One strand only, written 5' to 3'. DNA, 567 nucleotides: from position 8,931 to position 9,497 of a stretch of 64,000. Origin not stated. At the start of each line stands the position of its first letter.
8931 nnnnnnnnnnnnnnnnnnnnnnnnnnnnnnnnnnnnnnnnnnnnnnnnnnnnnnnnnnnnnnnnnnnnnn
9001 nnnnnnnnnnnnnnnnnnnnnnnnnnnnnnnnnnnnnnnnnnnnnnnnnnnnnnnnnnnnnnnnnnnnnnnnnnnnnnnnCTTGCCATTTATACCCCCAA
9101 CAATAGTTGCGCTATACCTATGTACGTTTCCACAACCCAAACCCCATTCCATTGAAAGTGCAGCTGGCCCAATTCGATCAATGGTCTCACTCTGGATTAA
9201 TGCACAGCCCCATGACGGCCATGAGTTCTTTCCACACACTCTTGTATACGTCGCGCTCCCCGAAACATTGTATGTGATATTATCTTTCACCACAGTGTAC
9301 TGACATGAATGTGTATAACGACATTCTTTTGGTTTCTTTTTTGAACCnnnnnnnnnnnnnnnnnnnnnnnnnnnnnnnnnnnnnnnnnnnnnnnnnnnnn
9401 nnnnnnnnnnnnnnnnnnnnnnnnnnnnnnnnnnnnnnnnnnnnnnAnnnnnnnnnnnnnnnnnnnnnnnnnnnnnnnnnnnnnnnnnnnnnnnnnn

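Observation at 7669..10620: Two-gene cassette (Cys-rich secreted PKD-like protein plus TPR protein) inserted between rpsG and fusA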

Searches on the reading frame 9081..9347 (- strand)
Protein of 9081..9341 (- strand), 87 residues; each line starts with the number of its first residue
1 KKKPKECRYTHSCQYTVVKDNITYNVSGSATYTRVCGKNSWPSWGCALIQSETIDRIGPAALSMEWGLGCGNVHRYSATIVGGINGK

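Call 38: find_homologous_proteins(query=window:9081-9341:-, max_evalue=0.01)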
Query window:9081-9341:-: no candidate shares three 5-residue words with the query. No homologue found.
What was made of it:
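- Tried and rejected: A word-index search with the N-domain alone found nothing, because there were no shared 5-mers (call 38).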

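Call 81: search_solved_structures(query=A6, max_evalue=10)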
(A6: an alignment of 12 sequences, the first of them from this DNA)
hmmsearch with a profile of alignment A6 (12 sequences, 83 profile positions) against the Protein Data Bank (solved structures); distinct sequences matched with E-value up to 10: 2.
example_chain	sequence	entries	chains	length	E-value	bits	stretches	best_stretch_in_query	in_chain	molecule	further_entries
3dze_A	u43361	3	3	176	1.2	13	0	49-76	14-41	ATP synthase subunit s, mitochondrial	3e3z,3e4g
3e2j_A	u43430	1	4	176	1.3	13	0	49-76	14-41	ATP synthase subunit s, mitochondrial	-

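Call 82: search_protein_families(library=pfam, alignment_id=A6, max_evalue=1)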
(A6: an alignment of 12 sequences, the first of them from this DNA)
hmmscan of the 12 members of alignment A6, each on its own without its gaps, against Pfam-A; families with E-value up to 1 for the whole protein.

A. member 1, seq(89 aa): 1 family
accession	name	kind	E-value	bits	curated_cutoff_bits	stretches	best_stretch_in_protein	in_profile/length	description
PF19222.5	Noda_Vmethyltr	-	0.053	13.7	30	1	12-35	110-133/148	Nodavirus Vmethyltransferase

B. families by the number of members that match (of 12 scanned): 4 families
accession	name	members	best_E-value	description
PF19222.5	Noda_Vmethyltr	2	0.053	Nodavirus Vmethyltransferase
PF14976.13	YPEH2ZP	1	0.032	Yippee homolog 2 zinc finger protein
PF10825.13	DUF2752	1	0.1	Protein of unknown function (DUF2752)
PF05968.16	Bacillus_PapR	1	0.14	Bacillus PapR protein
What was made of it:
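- Tried and rejected: Pfam on the N-domain members gave only chance-level hits (call 82).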
